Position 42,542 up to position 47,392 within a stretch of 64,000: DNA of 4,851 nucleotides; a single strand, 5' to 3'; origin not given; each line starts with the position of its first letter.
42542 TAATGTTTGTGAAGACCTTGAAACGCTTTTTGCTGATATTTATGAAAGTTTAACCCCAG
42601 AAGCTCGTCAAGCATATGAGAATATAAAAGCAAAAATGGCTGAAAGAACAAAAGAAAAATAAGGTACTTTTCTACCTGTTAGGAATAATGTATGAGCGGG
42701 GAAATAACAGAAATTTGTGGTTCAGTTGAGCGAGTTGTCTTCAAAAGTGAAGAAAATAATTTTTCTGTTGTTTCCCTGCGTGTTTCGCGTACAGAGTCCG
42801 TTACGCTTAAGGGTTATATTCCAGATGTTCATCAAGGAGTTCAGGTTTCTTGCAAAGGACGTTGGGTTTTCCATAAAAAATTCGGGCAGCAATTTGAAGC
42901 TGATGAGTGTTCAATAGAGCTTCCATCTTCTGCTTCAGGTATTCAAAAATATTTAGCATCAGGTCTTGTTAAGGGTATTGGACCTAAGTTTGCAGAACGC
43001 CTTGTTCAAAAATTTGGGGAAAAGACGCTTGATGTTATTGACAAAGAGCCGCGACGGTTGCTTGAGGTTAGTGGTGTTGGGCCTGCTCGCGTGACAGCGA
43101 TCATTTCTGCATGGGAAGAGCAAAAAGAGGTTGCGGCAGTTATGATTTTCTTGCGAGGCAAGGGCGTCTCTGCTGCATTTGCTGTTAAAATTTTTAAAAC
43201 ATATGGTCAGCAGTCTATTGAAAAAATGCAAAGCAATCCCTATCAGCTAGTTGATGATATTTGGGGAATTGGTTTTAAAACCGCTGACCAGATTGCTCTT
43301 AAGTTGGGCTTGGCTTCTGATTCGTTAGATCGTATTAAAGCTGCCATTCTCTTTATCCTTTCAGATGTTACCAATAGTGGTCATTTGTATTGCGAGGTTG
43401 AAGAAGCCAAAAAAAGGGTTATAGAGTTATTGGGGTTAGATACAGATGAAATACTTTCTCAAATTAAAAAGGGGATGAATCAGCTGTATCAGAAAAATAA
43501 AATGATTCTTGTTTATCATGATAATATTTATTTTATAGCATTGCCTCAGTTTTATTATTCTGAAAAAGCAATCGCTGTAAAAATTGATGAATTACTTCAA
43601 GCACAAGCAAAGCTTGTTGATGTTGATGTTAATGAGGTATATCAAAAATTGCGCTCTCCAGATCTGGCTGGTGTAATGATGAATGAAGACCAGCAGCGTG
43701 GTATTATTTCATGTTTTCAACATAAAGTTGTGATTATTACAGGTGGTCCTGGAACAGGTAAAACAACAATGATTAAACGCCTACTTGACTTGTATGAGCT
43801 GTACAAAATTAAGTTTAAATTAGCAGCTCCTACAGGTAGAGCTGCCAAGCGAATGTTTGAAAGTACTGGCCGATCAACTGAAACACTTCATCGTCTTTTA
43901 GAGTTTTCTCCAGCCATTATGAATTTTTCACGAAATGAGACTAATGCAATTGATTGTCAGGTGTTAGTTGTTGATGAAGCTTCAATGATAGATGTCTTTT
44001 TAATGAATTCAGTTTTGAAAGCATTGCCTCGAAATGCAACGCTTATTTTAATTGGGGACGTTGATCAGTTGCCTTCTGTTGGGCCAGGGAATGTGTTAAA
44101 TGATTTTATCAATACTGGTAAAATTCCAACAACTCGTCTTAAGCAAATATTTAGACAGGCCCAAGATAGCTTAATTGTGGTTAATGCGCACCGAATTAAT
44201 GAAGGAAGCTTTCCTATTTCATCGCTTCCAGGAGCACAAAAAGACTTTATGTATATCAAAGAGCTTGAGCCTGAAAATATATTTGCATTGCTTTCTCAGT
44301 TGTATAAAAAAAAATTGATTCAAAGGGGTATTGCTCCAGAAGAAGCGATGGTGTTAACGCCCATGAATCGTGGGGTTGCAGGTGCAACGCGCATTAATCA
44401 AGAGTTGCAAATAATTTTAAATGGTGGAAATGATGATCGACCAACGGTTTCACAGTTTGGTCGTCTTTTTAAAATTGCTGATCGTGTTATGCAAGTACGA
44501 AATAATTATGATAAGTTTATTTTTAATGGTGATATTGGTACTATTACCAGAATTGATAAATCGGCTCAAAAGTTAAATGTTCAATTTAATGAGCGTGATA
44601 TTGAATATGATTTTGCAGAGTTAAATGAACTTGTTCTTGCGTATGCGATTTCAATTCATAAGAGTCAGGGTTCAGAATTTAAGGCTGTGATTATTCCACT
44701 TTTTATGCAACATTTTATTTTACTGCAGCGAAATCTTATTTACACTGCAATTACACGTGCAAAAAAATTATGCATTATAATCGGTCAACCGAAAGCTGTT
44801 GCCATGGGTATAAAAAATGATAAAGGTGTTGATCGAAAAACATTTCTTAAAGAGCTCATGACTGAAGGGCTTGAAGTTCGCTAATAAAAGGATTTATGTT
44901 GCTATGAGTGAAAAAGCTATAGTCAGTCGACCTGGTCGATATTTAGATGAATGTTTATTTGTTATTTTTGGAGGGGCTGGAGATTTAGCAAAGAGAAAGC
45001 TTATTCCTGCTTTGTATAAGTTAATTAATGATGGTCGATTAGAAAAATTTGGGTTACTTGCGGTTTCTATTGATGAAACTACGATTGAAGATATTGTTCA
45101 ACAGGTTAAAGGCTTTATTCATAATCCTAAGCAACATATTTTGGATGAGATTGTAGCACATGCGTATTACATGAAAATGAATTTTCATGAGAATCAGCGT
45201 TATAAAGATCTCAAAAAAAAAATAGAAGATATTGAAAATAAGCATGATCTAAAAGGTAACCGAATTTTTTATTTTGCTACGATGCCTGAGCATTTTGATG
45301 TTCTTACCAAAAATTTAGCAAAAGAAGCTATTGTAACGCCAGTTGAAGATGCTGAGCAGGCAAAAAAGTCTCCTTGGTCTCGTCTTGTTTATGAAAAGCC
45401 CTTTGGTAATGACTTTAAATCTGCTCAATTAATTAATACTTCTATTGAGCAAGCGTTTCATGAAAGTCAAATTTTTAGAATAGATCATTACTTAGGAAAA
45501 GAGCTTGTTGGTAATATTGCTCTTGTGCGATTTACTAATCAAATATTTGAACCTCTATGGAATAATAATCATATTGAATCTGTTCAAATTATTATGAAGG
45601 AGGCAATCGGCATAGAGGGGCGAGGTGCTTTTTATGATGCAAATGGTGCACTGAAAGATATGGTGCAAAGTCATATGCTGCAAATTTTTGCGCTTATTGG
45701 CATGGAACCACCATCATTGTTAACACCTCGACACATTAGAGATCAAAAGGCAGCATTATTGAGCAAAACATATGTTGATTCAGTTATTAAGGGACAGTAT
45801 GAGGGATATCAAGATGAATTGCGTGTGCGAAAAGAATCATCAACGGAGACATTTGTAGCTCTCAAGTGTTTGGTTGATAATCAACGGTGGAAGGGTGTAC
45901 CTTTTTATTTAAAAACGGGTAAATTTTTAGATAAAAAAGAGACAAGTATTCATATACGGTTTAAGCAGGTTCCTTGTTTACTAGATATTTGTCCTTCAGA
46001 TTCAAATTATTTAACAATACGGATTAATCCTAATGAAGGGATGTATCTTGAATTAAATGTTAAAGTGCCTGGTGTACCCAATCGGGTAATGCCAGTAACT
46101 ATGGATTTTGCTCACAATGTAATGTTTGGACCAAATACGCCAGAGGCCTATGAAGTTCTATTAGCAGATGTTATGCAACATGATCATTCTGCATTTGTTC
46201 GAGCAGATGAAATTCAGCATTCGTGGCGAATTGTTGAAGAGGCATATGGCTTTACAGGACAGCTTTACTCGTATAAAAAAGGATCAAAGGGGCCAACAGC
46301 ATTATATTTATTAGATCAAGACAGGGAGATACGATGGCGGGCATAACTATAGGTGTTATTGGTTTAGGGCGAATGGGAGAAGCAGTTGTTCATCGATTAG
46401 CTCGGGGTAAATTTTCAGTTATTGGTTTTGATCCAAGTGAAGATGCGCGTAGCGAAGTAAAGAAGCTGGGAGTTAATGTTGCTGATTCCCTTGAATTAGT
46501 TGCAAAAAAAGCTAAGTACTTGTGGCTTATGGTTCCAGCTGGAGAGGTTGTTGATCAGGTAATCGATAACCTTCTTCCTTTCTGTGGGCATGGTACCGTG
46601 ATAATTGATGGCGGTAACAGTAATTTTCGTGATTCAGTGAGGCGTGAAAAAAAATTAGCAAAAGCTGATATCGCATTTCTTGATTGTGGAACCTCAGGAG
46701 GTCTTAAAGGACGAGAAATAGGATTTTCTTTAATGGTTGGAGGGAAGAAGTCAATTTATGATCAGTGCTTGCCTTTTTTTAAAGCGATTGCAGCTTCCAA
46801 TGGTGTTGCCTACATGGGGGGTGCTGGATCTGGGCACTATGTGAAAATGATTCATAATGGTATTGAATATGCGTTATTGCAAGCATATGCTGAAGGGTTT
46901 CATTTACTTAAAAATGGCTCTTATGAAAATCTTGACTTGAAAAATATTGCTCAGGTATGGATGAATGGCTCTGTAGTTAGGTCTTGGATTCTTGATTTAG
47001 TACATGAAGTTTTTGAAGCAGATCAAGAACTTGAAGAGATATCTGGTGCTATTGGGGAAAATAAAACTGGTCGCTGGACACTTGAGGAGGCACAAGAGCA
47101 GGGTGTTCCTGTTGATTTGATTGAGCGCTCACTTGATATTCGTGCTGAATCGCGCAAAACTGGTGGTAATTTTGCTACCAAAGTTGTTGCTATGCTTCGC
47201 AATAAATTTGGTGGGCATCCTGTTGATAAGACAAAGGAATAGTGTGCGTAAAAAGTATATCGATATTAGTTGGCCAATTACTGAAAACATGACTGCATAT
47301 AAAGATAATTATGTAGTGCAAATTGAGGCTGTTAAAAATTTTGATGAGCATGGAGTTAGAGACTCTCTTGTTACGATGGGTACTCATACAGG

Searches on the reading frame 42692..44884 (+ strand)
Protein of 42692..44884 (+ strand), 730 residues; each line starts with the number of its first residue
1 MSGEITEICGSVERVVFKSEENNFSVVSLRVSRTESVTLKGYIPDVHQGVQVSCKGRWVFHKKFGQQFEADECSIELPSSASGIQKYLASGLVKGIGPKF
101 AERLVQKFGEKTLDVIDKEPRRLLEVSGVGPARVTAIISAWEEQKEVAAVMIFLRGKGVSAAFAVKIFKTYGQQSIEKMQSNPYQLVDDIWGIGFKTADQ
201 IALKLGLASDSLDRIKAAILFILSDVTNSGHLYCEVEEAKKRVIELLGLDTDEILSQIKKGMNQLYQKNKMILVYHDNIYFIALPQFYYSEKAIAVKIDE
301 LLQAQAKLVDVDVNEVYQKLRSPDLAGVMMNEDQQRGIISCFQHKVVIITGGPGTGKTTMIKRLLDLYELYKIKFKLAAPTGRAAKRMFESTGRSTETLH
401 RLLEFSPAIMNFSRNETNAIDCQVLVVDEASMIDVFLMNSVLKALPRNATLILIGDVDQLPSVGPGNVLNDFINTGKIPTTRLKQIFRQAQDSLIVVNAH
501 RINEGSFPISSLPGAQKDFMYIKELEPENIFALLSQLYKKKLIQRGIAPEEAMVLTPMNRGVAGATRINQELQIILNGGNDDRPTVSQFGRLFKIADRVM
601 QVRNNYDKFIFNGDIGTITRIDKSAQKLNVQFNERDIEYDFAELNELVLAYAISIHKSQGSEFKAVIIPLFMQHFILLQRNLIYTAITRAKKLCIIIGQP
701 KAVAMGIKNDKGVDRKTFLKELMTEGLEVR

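Call 25: search_protein_families(library=pfam, proteins=[window:42692-44884:+], max_evalue=0.00001)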
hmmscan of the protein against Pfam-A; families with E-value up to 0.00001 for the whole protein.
window:42692-44884:+ (730 aa): 11 families
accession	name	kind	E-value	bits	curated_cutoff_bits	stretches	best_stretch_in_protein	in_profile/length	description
PF13245.12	AAA_19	-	1e-42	145.9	25.1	1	334-465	1-134/134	AAA domain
PF14490.11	HHH_RecD2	-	6.6e-39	132.2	27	1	143-233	1-92/92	ATP-dependent RecD2 DNA helicase HHH domain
PF13604.12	AAA_30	-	4.1e-37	128.2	27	1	330-507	2-173/191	AAA domain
PF23139.1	OB_YrrC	-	2.5e-21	75.8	27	1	7-78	3-76/76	ATP-dependent DNA helicase YrrC, OB-fold domain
PF18335.7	SH3_13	-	1.9e-20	72.8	41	1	568-632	1-65/65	ATP-dependent RecD-like DNA helicase SH3 domain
PF13538.12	UvrD_C_2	-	2.7e-18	66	27.4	1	649-697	1-52/52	UvrD-like helicase C-terminal domain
PF01443.25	Viral_helicase1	-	4.5e-13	50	21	1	348-463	2-100/228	Viral superfamily 1 RNA helicase core domain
PF14520.12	HHH_5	-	2.6e-08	34.7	27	1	93-142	7-56/57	Helix-hairpin-helix domain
PF13401.12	AAA_22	-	3.4e-08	34.3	27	1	343-441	4-104/130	AAA domain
PF13086.12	AAA_11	-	1e-07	32.4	27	0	330-368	2-41/257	AAA domain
PF13521.12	AAA_28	-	6.2e-06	27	27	0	347-438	2-90/164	AAA domain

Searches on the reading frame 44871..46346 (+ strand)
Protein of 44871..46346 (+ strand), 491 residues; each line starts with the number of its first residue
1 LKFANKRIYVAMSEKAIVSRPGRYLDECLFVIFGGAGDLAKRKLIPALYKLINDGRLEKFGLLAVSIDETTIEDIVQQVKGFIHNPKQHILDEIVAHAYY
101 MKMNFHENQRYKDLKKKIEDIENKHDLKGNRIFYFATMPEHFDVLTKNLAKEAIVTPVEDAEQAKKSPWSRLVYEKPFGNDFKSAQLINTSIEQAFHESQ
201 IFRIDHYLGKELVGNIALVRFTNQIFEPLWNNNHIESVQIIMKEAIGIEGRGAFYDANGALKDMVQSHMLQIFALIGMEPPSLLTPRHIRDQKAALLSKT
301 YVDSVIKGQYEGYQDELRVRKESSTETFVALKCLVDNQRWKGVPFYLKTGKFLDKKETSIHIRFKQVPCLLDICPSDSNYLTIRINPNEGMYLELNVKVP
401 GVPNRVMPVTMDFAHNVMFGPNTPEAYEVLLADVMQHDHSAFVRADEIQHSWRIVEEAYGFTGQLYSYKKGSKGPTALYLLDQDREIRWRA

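Call 25: search_protein_families(library=pfam, proteins=[window:44871-46346:+], max_evalue=0.00001)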
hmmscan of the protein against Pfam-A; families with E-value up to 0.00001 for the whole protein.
window:44871-46346:+ (491 aa): 2 families
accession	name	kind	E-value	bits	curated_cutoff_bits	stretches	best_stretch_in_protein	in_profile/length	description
PF02781.21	G6PD_C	-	4.1e-90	302.3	27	1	218-490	2-296/296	Glucose-6-phosphate dehydrogenase, C-terminal domain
PF00479.28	G6PD_N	-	3.1e-50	171.8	22.1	1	31-215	1-183/183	Glucose-6-phosphate dehydrogenase, NAD binding domain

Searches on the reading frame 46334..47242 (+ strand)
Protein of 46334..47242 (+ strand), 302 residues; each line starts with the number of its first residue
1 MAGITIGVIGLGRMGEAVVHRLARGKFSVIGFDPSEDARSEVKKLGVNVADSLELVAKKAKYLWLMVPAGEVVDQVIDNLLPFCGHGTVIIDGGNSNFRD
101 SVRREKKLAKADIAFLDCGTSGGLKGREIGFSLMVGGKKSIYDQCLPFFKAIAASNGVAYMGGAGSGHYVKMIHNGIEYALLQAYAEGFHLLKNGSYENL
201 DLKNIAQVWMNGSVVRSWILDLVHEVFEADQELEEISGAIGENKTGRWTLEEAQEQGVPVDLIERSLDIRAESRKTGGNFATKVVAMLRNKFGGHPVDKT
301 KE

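Call 25: search_protein_families(library=pfam, proteins=[window:46334-47242:+], max_evalue=0.00001)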
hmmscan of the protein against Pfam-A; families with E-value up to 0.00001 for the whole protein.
window:46334-47242:+ (302 aa): 4 families
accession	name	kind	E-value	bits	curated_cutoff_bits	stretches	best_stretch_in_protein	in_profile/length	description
PF03446.21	NAD_binding_2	-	7.3e-39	133.8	21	1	5-156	1-155/161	NAD binding domain of 6-phosphogluconate dehydrogenase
PF00393.24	6PGD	-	9.8e-23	81.4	27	1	167-276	1-116/290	6-phosphogluconate dehydrogenase, C-terminal domain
PF02826.25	2-Hacid_dh_C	-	4.1e-10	39.7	25.1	1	2-78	35-110/178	D-isomer specific 2-hydroxyacid dehydrogenase, NAD binding domain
PF03807.23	F420_oxidored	-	2.1e-06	28.6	21.6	1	5-92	1-90/94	NADP oxidoreductase coenzyme F420-dependent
